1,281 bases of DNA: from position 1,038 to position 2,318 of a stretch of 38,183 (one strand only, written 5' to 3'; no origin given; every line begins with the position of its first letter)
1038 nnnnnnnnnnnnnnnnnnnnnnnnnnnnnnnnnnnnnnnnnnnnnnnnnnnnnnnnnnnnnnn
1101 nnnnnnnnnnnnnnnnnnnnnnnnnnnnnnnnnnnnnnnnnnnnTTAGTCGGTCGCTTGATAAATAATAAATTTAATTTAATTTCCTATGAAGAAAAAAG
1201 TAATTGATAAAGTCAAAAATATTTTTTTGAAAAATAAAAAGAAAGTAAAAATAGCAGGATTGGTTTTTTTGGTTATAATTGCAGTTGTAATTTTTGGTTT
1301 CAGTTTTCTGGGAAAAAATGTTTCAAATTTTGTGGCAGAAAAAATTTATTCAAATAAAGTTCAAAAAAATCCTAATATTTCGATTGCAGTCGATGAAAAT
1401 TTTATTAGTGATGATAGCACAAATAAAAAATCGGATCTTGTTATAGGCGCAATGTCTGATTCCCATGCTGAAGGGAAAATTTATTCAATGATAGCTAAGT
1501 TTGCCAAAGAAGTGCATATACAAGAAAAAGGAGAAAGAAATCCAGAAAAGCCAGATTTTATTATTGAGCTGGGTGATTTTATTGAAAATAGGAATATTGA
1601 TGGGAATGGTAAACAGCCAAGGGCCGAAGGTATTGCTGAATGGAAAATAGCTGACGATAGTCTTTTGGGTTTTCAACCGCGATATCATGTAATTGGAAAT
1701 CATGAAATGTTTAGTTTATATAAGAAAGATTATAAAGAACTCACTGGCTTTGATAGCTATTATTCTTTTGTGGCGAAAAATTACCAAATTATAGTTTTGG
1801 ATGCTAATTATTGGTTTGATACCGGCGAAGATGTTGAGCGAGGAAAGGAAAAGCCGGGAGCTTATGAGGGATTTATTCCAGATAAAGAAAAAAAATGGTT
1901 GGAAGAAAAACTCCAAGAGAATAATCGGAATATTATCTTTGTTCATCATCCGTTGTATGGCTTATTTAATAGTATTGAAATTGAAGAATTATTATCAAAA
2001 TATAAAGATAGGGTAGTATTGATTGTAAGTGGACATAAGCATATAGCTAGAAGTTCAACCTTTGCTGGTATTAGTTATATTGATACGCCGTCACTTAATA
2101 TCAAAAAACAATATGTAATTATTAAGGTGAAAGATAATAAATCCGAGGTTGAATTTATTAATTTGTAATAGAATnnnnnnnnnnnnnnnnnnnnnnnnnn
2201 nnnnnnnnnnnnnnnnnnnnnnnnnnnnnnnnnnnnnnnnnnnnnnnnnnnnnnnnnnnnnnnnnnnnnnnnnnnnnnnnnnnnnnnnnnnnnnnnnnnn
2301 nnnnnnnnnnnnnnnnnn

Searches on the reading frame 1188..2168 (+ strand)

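Call 75: search_protein_families(library=pfam, proteins=[window:1188-2168:+])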
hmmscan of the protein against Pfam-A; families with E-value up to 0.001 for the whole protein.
window:1188-2168:+ (326 aa): 2 families
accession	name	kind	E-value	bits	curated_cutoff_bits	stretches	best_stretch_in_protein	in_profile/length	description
PF00149.33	Metallophos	-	2.4e-15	57.9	21.5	1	86-286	3-190/191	Calcineurin-like phosphoesterase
PF12850.12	Metallophos_2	-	0.00078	19.9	27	0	86-298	3-130/154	Calcineurin-like phosphoesterase superfamily domain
